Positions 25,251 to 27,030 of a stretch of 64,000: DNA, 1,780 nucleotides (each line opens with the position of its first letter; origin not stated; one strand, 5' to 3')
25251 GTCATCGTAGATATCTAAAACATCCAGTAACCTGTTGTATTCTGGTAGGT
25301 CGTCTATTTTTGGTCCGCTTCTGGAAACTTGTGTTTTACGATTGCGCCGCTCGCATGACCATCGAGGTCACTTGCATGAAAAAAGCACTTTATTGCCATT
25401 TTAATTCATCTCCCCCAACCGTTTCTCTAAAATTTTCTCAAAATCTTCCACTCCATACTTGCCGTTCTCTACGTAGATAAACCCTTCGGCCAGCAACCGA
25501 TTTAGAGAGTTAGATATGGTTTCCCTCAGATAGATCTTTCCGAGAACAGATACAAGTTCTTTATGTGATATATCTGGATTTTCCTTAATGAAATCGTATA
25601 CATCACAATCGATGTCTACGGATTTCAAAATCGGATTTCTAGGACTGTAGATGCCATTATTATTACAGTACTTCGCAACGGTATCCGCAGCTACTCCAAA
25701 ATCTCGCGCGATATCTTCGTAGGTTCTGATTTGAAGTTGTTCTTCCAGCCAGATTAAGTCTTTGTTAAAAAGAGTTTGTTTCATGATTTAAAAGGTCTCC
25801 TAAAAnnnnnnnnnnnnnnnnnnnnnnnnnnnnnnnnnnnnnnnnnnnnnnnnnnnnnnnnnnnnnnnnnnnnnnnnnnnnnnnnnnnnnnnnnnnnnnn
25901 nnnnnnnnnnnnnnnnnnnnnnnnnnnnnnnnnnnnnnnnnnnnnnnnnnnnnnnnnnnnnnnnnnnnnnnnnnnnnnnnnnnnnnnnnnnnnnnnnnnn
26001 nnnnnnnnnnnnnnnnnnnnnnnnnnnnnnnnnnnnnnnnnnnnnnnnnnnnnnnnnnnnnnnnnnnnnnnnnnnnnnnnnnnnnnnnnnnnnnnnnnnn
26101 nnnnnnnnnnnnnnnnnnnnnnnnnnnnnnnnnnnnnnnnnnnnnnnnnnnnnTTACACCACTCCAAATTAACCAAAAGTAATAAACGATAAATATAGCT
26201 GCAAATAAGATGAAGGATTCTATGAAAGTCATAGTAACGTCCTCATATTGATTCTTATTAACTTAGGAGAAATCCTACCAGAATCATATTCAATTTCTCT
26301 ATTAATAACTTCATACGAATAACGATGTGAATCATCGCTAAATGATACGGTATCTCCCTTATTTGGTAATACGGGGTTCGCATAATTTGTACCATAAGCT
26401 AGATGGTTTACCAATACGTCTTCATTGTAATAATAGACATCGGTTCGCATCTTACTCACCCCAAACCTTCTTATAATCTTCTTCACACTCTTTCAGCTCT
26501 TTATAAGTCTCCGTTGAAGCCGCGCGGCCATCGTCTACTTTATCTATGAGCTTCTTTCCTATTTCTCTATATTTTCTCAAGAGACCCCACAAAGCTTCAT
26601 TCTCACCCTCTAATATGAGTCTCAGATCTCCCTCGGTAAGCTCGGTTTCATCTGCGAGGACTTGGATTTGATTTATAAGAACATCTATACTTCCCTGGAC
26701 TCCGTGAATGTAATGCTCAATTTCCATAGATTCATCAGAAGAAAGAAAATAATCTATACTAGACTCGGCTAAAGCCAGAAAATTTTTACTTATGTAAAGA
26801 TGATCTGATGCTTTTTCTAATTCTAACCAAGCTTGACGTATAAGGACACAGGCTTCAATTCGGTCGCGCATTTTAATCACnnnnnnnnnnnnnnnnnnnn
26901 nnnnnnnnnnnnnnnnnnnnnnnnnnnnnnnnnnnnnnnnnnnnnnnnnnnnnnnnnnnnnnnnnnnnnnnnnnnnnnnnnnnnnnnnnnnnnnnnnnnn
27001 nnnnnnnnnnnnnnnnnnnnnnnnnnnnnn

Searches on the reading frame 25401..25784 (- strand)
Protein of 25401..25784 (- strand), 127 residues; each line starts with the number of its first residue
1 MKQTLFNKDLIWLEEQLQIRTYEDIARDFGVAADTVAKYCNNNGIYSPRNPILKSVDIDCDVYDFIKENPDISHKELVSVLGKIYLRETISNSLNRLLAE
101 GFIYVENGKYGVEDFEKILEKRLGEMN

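Call 3: search_protein_families(library=pfam, proteins=[window:25401-25784:-], max_evalue=1)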
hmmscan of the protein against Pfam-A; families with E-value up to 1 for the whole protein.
window:25401-25784:- (127 aa): 7 families
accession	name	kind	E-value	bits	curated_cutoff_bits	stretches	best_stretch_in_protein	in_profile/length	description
PF13412.12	HTH_24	-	0.00021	21.2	21.9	1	57-82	3-28/48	Winged helix-turn-helix DNA-binding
PF01498.24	HTH_Tnp_Tc3_2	-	0.0069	17.1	31.5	1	63-95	5-40/72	Transposase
PF13545.12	HTH_Crp_2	-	0.0071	16.7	27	1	71-117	22-66/70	Crp-like helix-turn-helix domain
PF13613.12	HTH_Tnp_4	-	0.06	13.4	27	1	20-40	20-40/53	Helix-turn-helix of DDE superfamily endonuclease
PF12802.13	MarR_2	-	0.088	13.4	27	1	64-106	12-53/61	MarR family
PF01978.25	TrmB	-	0.14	12.5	25.6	1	87-110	36-59/68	Sugar-specific transcriptional regulator TrmB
PF13542.12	HTH_Tnp_ISL3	-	0.27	11.1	27.4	1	12-36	19-43/51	Helix-turn-helix domain of transposase family ISL3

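Call 6: search_protein_families(library=phrogs, proteins=[window:25401-25784:-], max_evalue=0.1)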
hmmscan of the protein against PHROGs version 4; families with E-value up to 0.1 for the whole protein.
window:25401-25784:- (127 aa): 6 families
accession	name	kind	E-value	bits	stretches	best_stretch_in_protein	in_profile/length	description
phrog_14131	-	DNA, RNA and nucleotide metabolism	0.0048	17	1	21-81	202-262/351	DNA binding protein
phrog_16695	-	unknown function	0.015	16.1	1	21-44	36-59/155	-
phrog_36245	-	unknown function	0.03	15.1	1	36-104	46-116/136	-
phrog_1687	-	transcription regulation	0.034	15.1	0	64-112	9-55/162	MarR family transcrition regulator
phrog_664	-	DNA, RNA and nucleotide metabolism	0.05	14.4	1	21-44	102-125/210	DNA binding protein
phrog_18932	-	unknown function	0.054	14.5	0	32-60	26-52/54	-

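Call 61: find_homologous_proteins(query=window:25401-25784:-, max_evalue=0.001)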
Query window:25401-25784:- (127 aa): 1 proteins with E <= 0.001 among 16 candidates.
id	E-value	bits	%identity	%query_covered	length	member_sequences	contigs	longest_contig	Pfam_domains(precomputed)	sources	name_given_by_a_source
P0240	1.4e-78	279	100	100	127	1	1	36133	-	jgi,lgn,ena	-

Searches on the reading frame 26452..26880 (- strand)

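Call 50: search_protein_families(library=pfam, proteins=[window:26452-26880:-], max_evalue=0.01)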
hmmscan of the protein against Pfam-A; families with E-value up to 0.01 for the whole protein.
window:26452-26880:- (142 aa): 1 family
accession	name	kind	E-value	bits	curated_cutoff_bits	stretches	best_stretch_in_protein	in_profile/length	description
PF24032.1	YQBQ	-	0.0056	16.6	27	1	60-112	169-222/294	YQBQ-like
